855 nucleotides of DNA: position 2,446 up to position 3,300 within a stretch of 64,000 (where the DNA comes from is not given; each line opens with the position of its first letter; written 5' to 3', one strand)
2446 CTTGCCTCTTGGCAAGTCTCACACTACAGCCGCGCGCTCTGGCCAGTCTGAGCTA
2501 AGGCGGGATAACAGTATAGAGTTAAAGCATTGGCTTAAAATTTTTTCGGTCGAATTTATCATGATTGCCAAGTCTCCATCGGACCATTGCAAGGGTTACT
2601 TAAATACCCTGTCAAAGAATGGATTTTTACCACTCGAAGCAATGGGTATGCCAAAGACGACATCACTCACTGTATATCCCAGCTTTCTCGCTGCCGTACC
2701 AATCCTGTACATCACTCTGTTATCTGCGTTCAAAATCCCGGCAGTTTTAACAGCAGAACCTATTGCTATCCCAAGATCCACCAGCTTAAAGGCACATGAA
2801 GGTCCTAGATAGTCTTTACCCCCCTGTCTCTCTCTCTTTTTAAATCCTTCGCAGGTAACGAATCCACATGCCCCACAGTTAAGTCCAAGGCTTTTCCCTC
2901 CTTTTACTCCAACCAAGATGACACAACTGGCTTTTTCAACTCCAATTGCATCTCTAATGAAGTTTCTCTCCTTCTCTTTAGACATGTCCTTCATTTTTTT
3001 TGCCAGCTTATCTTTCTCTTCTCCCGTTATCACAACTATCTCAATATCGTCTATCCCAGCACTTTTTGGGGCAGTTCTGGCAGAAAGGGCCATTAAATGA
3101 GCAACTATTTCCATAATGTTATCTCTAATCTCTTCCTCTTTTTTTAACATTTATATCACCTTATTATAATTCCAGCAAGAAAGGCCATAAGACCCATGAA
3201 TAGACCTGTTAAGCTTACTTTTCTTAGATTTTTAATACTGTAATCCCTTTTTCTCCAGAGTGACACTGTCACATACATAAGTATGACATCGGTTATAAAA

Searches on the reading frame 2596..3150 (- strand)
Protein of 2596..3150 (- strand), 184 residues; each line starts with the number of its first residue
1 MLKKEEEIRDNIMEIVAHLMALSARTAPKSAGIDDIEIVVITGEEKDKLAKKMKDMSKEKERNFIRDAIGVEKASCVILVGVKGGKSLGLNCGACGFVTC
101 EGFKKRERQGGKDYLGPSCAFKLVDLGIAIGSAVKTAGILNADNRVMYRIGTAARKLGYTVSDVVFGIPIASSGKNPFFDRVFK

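Call 29: find_encoding_contigs(protein=window:2596-3150:-, flank=10000, max_places=3)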
Protein window:2596-3150:- (184 aa): 6 contigs read that carry it; 3 places shown.
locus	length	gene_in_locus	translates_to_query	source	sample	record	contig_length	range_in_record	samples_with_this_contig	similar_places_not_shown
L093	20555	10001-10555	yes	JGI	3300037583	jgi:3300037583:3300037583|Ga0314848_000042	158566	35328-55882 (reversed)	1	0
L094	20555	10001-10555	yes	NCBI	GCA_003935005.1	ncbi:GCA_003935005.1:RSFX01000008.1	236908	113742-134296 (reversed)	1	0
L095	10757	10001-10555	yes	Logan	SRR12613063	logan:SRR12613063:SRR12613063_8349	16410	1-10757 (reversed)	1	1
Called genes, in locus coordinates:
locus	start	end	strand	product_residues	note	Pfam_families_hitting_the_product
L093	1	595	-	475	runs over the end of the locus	PF02934:GatB_N, PF02637:GatB_Yqey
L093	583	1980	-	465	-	PF01425:Amidase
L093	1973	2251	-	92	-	PF02686:GatC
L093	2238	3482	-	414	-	PF00733:Asn_synthase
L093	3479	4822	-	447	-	PF00206:Lyase_1, PF08328:ASL_C (faint), PF10397:ADSL_C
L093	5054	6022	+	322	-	PF00579:tRNA-synt_1b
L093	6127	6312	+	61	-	PF01176:eIF-1a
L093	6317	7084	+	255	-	PF06293:Kdo (faint), PF01163:RIO1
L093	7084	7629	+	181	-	PF00013:KH_1 (weak), PF13083:KH_KhpA-B (faint), PF21800:KH_KRR1_2nd, PF22891:KH_PNO1_2nd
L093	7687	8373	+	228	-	PF07758:DUF1614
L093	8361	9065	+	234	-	PF01884:PcrB, PF02310:B12-binding (faint)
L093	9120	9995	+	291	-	PF01040:UbiA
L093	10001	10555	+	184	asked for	PF09918:DUF2148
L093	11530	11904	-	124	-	-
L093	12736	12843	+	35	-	PF15919:HicB_lk_antitox (weak)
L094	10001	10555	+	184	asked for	PF09918:DUF2148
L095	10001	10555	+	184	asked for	PF09918:DUF2148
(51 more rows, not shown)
